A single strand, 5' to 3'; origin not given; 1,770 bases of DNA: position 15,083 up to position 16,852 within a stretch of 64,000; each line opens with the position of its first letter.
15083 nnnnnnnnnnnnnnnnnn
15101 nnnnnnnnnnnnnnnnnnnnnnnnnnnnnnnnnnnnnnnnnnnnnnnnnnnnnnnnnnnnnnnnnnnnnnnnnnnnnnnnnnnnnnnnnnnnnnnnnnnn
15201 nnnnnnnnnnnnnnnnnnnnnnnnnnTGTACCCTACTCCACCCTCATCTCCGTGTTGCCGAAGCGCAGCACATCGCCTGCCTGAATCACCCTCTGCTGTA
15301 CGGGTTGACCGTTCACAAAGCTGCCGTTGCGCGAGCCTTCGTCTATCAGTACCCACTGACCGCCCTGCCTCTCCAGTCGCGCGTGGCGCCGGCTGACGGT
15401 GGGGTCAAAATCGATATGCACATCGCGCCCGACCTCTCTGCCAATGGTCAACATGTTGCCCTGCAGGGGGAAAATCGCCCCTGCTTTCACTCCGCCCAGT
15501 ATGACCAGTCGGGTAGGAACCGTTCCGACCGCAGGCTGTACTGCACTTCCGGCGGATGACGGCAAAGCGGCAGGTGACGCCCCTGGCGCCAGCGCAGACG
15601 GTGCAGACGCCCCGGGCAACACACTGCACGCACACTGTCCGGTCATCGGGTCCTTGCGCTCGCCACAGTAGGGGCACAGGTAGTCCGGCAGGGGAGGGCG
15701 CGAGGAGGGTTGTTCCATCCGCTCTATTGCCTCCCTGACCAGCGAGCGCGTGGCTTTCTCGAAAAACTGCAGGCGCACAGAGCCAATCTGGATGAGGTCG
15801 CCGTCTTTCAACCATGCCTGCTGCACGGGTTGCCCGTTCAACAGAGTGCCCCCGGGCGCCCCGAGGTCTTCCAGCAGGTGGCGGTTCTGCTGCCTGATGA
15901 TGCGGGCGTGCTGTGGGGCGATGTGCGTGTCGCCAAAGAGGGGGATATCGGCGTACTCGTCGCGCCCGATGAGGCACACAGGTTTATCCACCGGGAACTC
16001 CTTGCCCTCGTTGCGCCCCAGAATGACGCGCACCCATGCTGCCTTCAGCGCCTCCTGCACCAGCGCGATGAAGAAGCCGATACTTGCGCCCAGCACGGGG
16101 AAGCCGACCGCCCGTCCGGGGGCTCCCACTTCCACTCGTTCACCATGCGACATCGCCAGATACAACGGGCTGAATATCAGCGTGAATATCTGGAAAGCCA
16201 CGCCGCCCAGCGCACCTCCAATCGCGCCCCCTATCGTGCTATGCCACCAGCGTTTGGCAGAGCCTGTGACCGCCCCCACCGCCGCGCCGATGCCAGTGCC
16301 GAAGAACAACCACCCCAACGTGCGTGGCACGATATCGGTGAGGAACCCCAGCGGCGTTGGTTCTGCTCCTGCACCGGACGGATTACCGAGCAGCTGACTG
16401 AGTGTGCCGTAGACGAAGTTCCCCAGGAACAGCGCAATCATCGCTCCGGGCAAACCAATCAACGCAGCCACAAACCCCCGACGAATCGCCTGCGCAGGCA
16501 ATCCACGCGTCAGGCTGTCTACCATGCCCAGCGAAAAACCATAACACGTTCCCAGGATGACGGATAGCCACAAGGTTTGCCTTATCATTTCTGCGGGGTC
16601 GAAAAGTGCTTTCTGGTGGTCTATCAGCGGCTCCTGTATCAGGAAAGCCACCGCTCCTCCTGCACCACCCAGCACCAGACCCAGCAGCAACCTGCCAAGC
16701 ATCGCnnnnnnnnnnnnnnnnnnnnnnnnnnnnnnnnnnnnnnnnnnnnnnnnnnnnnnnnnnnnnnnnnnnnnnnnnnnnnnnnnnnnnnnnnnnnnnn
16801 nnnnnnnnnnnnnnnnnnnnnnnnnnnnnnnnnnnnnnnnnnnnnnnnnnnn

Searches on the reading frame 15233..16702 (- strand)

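Call 51: search_protein_families(library=pfam, proteins=[window:15233-16702:-], max_evalue=0.0001)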
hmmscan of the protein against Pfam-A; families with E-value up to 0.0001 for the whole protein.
window:15233-16702:- (489 aa): 2 families
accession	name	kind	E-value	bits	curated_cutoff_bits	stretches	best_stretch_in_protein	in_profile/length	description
PF00498.31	FHA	-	1.6e-35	121.8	20.7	2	419-482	2-67/67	FHA domain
PF16697.10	Yop-YscD_cpl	-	2.2e-35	121.2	33.2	2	225-315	1-92/94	Inner membrane component of T3SS, cytoplasmic domain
